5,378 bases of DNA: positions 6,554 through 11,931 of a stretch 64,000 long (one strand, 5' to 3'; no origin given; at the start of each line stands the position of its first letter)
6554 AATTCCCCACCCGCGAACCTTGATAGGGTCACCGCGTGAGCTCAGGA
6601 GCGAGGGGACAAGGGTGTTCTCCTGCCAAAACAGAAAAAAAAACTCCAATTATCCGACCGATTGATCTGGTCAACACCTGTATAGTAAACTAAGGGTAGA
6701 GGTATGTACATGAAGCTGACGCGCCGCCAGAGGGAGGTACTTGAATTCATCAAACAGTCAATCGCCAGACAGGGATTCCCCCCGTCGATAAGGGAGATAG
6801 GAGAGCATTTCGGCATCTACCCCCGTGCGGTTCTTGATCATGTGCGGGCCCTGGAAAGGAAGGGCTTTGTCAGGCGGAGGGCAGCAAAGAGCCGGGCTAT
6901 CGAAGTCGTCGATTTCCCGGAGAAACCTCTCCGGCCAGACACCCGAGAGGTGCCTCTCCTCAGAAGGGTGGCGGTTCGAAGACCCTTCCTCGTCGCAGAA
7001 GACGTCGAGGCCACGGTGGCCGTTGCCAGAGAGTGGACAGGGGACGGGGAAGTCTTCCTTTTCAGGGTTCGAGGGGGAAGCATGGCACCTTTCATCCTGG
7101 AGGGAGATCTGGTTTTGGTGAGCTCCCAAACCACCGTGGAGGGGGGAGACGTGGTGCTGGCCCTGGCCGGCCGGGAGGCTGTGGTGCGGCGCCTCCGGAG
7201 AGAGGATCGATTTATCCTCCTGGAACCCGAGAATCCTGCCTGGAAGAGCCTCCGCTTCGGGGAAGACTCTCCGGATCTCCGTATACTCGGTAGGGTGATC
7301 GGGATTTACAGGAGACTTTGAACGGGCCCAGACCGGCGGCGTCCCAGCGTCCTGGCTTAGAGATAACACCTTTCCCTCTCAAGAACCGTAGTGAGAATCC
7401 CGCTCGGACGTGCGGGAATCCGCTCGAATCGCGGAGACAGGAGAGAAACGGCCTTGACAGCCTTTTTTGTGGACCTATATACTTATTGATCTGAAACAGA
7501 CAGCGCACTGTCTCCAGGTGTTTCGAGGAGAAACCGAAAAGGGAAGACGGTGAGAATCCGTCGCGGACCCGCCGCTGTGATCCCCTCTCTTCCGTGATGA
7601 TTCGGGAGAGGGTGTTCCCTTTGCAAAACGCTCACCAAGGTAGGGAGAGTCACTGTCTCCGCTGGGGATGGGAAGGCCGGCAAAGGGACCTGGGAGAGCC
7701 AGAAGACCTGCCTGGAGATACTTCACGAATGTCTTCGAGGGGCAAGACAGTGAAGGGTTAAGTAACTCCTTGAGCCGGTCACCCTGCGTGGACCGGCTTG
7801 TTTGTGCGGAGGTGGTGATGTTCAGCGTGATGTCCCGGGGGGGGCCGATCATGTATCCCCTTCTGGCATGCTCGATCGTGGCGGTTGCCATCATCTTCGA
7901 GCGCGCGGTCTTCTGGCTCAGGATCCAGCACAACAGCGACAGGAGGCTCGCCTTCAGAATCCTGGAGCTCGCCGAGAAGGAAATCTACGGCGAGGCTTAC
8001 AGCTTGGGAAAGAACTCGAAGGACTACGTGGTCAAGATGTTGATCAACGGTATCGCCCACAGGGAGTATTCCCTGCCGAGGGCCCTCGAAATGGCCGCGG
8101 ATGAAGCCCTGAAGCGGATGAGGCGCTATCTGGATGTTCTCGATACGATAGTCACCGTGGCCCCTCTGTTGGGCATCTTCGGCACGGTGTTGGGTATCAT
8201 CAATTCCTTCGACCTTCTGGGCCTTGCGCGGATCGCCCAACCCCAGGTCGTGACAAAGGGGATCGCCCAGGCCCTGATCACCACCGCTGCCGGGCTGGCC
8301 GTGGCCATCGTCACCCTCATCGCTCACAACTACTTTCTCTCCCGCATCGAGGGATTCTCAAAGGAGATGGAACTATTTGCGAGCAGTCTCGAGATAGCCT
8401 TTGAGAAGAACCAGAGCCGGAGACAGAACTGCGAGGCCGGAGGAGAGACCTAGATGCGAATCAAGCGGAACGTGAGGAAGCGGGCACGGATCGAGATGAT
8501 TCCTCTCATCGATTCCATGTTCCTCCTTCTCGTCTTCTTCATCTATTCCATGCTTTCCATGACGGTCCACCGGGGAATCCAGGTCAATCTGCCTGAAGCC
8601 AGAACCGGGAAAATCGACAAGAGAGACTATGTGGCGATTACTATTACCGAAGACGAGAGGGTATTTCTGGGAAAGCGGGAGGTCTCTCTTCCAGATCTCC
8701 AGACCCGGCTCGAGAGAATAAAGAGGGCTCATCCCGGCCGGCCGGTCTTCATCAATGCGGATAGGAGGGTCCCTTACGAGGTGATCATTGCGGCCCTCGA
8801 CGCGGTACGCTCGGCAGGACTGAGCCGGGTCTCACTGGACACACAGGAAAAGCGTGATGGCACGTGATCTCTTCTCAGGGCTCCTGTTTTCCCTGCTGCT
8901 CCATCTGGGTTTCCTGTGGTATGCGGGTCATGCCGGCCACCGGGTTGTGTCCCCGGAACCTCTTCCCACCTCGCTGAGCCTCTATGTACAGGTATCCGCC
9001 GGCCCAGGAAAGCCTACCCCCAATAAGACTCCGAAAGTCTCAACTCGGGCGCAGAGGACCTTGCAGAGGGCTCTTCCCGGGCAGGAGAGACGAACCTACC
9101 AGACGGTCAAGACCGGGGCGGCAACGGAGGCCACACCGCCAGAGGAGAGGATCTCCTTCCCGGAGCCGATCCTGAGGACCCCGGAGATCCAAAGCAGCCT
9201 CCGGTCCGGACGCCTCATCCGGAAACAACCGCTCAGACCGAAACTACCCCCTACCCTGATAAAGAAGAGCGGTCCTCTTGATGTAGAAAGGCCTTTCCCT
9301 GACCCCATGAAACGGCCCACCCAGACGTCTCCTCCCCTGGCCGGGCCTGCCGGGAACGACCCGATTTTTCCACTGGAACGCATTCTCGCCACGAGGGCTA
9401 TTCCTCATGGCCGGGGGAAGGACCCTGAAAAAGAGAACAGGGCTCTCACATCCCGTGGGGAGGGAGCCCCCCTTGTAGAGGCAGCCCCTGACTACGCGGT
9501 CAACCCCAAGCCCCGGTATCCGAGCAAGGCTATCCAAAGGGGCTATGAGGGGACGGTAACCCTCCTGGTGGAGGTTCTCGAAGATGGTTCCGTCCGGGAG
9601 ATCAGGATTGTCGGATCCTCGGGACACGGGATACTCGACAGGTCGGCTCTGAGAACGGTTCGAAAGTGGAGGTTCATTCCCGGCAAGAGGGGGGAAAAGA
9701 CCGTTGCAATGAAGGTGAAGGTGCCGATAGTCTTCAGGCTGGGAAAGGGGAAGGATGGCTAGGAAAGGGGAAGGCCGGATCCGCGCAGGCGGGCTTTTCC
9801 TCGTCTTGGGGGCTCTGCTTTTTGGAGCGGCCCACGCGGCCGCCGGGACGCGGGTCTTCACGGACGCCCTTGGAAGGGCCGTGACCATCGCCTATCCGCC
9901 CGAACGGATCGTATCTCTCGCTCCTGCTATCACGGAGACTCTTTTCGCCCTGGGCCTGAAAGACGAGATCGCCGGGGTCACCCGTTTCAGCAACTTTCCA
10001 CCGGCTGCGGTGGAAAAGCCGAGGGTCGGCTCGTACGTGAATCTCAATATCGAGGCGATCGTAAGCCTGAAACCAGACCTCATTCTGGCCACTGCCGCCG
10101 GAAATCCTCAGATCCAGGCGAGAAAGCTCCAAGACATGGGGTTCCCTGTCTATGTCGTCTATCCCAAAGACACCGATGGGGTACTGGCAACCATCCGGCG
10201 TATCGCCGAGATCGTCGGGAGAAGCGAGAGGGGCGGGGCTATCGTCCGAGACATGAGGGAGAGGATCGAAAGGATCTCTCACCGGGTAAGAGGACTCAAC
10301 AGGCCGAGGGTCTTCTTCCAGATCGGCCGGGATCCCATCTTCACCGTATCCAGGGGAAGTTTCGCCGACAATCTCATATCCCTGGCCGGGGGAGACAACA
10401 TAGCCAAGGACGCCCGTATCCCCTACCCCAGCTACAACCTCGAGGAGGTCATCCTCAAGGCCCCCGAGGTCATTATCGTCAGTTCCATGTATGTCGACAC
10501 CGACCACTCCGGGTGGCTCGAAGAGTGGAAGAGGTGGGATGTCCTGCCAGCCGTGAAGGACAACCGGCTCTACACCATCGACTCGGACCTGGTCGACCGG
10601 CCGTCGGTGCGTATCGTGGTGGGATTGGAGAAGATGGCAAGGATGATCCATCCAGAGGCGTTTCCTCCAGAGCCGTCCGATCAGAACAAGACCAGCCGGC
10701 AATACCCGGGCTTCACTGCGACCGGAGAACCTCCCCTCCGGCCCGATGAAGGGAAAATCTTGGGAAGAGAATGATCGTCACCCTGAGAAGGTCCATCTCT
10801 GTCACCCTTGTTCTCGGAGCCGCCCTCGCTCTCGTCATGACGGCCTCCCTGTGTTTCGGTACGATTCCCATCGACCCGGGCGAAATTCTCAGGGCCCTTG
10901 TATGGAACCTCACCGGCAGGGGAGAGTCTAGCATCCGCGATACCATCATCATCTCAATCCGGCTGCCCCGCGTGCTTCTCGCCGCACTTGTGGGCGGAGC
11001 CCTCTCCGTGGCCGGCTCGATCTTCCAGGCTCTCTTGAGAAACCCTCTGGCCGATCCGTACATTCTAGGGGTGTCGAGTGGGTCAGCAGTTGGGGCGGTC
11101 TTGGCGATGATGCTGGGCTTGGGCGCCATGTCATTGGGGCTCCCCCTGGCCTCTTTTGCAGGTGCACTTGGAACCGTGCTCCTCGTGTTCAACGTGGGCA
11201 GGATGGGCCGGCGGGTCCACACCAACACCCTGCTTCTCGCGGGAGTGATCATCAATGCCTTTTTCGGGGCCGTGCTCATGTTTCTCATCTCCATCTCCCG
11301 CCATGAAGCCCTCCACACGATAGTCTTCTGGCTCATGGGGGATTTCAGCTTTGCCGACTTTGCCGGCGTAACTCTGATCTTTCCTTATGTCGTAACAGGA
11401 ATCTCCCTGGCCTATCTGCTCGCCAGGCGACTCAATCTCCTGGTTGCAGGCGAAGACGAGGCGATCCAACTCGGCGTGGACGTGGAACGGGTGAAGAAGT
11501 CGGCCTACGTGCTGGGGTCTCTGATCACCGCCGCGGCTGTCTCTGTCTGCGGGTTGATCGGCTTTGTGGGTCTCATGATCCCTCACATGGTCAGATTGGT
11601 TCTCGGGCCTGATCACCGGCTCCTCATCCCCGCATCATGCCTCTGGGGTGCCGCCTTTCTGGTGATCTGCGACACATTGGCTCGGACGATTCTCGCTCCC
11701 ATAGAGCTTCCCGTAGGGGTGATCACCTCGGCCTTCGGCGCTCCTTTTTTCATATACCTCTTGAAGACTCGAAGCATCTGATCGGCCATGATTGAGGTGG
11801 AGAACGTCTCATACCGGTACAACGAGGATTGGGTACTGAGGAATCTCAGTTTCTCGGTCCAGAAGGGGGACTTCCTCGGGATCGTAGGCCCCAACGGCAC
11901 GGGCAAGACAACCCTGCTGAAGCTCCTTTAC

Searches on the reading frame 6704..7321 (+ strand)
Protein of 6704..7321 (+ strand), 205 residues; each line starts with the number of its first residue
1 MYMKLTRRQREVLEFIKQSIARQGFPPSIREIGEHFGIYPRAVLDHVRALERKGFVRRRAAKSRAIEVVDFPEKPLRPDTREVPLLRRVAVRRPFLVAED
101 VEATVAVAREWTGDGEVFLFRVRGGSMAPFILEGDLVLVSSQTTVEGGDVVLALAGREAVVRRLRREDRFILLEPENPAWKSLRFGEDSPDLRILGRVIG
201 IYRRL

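Call 53: search_protein_families(library=pfam, proteins=[window:6704-7321:+], max_evalue=0.000001)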
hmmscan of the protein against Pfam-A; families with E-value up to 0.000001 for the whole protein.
window:6704-7321:+ (205 aa): 2 families
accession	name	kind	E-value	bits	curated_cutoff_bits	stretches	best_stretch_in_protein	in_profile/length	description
PF01726.22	LexA_DNA_bind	-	7.6e-23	80.5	23.7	1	4-65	3-65/65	LexA DNA binding domain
PF00717.28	Peptidase_S24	-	1.4e-22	80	23.3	1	84-199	1-116/116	Peptidase S24-like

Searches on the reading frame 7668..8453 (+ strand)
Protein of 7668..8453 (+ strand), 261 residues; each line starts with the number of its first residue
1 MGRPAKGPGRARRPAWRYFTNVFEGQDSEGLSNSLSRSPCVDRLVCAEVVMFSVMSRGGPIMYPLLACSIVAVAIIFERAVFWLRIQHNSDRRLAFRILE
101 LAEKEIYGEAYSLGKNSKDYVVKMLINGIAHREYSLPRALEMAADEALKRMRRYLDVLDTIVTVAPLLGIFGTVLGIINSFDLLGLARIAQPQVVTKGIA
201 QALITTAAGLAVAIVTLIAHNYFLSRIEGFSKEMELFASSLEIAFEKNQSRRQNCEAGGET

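Call 53: search_protein_families(library=pfam, proteins=[window:7668-8453:+], max_evalue=0.000001)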
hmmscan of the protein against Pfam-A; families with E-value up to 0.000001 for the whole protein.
window:7668-8453:+ (261 aa): 1 family
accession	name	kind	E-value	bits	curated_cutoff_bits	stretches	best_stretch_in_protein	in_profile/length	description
PF01618.21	MotA_ExbB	-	1.7e-31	109.1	22.9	1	131-235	22-126/127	MotA/TolQ/ExbB proton channel family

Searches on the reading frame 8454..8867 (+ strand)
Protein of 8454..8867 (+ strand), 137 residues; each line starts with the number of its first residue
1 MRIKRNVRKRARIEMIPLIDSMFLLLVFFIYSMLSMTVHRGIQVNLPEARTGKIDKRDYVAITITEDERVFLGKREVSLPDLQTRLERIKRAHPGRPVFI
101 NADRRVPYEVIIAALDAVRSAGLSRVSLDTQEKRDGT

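Call 72: search_protein_families(library=pfam, proteins=[window:8454-8867:+], max_evalue=0.000001)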
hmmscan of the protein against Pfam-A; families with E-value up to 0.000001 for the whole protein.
window:8454-8867:+ (137 aa): 1 family
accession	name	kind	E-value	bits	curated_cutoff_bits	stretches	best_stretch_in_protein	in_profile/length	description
PF02472.21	ExbD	-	2.3e-30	105.8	25.4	1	8-132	3-127/128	Biopolymer transport protein ExbD/TolR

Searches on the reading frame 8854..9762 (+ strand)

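Call 53: search_protein_families(library=pfam, proteins=[window:8854-9762:+], max_evalue=0.000001)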
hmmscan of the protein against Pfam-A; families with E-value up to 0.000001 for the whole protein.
window:8854-9762:+ (302 aa): 1 family
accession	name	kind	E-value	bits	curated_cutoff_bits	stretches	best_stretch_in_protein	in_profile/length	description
PF03544.19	TonB_C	-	3e-25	88.9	24.6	1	218-296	1-79/79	Gram-negative bacterial TonB protein C-terminal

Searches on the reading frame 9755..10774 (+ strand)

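Call 3: search_protein_families(library=pfam, proteins=[window:9755-10774:+])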
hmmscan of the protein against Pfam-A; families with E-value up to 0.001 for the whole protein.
window:9755-10774:+ (339 aa): 1 family
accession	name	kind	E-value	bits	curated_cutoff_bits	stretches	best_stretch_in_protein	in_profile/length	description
PF01497.23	Peripla_BP_2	-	2.2e-34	119.4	27.5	1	52-278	1-234/235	Periplasmic binding protein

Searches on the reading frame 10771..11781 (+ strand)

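Call 3: search_protein_families(library=pfam, proteins=[window:10771-11781:+])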
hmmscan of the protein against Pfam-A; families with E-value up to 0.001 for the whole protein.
window:10771-11781:+ (336 aa): 1 family
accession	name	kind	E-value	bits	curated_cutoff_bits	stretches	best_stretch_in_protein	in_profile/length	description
PF01032.23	FecCD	-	9.4e-98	327.5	26.5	1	19-332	2-310/311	FecCD transport family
